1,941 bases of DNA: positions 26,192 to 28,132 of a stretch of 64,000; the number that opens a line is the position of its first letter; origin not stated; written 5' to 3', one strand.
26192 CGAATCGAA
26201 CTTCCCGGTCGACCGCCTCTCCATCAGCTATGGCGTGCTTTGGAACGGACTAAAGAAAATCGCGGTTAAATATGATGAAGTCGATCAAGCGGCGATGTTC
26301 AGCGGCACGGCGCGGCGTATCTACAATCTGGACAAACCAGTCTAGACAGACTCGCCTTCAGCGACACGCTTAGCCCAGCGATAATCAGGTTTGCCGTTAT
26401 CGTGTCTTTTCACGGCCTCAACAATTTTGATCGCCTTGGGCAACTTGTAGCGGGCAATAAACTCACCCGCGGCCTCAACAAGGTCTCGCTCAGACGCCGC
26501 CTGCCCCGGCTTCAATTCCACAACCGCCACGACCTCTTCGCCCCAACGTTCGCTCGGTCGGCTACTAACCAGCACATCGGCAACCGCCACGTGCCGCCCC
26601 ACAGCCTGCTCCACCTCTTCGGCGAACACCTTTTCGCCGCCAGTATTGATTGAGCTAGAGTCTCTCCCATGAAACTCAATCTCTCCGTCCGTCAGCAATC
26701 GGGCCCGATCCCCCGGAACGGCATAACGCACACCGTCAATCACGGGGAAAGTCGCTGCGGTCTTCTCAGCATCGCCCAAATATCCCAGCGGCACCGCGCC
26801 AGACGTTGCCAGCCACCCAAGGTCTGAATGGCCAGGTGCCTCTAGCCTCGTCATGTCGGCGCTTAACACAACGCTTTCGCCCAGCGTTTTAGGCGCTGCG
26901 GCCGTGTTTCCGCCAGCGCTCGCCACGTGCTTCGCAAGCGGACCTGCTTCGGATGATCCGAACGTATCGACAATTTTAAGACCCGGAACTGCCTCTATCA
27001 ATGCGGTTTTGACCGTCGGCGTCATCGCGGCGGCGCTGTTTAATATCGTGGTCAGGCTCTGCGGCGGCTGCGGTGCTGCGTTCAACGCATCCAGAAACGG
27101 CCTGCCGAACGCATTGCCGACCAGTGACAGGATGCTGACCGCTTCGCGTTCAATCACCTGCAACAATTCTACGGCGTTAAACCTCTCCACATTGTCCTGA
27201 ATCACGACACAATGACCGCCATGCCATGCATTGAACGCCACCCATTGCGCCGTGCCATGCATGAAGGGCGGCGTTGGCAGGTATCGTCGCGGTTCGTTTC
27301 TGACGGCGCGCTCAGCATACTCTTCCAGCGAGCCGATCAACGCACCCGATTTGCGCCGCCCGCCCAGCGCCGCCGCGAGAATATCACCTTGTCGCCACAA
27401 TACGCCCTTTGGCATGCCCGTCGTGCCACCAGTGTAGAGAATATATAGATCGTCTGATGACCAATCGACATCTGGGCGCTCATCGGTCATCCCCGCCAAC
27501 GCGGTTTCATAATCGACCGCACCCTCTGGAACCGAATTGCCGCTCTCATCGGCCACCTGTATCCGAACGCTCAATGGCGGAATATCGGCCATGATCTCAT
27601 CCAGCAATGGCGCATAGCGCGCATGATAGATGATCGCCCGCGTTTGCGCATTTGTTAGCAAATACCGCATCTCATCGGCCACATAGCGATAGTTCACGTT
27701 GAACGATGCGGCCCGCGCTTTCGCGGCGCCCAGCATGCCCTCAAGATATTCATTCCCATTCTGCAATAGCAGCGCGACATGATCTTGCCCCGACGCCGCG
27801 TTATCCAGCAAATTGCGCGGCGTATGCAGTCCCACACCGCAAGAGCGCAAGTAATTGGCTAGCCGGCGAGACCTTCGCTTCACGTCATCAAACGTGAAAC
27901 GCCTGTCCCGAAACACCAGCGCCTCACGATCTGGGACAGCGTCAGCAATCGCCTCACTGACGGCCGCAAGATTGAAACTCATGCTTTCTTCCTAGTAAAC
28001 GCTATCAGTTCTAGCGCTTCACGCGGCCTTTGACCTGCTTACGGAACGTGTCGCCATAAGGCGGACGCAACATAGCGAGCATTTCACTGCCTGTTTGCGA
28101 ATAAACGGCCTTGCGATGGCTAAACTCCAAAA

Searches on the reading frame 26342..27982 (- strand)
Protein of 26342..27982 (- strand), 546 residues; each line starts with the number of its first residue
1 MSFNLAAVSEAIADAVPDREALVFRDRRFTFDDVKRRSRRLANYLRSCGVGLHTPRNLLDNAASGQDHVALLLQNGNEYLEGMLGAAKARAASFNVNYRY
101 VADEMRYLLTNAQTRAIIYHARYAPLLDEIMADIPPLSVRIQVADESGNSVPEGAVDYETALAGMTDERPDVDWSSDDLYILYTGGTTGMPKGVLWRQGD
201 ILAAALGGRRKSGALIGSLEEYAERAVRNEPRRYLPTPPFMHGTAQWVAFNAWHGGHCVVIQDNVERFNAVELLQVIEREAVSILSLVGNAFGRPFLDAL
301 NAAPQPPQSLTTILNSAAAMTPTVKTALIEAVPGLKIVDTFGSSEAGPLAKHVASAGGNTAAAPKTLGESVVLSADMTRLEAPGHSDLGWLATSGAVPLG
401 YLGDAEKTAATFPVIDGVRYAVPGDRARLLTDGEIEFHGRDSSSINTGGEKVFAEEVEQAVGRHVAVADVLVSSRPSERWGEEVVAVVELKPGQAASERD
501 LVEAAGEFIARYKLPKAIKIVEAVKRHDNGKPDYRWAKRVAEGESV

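Call 72: search_protein_families(library=pfam, proteins=[window:26342-27982:-], max_evalue=0.001)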
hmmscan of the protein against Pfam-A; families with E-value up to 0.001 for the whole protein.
window:26342-27982:- (546 aa): 2 families
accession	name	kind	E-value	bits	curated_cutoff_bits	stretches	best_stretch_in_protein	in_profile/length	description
PF00501.34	AMP-binding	-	1.2e-46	159.8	29.9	1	13-356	5-333/384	AMP-binding enzyme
PF13193.12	AMP-binding_C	-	2.1e-13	51.4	24.5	1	456-531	1-76/76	AMP-binding enzyme C-terminal domain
